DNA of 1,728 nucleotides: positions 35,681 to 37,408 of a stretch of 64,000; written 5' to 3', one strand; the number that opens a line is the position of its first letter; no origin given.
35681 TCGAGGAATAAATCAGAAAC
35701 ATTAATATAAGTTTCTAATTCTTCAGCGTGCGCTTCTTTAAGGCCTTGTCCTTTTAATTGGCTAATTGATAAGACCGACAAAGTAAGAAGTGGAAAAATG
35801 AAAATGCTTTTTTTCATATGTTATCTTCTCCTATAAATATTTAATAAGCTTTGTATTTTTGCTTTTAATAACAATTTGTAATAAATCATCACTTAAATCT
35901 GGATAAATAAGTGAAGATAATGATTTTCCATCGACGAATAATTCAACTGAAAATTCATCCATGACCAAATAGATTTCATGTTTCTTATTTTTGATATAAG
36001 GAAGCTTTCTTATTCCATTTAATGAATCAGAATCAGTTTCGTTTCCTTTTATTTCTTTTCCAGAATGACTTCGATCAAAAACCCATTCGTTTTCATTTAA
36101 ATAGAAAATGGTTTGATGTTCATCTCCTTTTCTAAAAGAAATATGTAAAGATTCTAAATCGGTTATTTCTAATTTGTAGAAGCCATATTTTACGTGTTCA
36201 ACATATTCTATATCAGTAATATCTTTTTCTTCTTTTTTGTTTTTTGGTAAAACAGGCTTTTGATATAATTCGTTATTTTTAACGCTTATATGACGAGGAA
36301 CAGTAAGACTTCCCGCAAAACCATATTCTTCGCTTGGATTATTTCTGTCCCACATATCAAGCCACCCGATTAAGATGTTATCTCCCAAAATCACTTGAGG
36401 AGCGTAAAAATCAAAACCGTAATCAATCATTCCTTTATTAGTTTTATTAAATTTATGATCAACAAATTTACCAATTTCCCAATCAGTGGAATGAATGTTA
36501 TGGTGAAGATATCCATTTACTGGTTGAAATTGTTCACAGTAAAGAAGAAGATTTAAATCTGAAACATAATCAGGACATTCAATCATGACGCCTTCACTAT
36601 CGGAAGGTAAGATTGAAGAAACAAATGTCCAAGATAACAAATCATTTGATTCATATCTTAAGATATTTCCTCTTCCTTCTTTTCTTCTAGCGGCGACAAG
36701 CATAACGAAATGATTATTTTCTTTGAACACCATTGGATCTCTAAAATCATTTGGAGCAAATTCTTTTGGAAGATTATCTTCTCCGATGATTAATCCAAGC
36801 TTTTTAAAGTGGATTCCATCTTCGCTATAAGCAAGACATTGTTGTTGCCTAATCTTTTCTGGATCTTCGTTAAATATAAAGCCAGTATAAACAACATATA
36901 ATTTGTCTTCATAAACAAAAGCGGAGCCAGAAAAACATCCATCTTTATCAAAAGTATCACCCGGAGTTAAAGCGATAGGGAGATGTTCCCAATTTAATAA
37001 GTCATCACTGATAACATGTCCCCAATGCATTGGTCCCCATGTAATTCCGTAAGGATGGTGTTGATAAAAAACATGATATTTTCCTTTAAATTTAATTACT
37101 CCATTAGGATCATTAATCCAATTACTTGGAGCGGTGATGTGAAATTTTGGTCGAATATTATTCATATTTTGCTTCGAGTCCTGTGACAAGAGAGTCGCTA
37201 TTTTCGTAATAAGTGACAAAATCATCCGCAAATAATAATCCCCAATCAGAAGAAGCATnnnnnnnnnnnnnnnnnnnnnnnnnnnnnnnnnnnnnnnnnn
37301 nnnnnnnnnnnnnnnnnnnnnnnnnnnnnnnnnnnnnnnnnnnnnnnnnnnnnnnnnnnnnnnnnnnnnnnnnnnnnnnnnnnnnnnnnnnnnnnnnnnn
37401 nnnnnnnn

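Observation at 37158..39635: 825-aa lipoprotein composed solely of four tandem copies of a ~190-aa module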

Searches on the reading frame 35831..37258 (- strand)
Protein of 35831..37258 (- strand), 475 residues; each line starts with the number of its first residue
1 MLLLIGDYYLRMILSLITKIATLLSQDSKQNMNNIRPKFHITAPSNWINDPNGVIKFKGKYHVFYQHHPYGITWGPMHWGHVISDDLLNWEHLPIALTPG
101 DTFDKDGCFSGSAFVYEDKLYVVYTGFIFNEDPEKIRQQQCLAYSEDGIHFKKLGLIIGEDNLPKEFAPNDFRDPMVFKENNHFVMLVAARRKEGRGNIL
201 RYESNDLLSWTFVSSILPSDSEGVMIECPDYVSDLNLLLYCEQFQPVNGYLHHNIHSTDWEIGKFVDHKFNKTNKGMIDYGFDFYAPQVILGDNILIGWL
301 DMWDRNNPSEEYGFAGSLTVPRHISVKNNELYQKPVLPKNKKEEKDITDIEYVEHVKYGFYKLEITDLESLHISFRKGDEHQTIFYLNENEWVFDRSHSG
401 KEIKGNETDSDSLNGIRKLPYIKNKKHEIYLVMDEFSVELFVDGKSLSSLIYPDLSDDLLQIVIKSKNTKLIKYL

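Call 3: search_protein_families(library=pfam, proteins=[window:35831-37258:-], max_evalue=1)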
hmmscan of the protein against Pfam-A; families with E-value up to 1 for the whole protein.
window:35831-37258:- (475 aa): 2 families
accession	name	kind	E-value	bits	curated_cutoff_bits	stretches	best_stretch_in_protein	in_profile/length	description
PF00251.26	Glyco_hydro_32N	-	1.8e-86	290.9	22.1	1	40-335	1-307/307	Glycosyl hydrolases family 32 N-terminal domain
PF08244.19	Glyco_hydro_32C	-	9.5e-09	35.9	21.9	1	365-468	42-146/158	Glycosyl hydrolases family 32 C terminal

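Call 4: search_protein_families(library=ncbifam, proteins=[window:35831-37258:-], max_evalue=1)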
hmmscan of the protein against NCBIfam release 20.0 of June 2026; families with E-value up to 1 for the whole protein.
window:35831-37258:- (475 aa): 3 families
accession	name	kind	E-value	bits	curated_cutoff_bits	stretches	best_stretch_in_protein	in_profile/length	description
TIGR01322.1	scrB_fam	subfamily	3.9e-100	335.7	356.4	1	29-453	7-446/447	sucrose-6-phosphate hydrolase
NF041092.1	beta-fruc_BfrA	equivalog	1.8e-69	234.6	900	1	35-468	2-420/433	beta-fructosidase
NF052550.1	BManbPhaseBMBP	equivalog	1.9e-05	24.2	450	1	101-216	19-136/296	beta-1,2-mannobiose phosphorylase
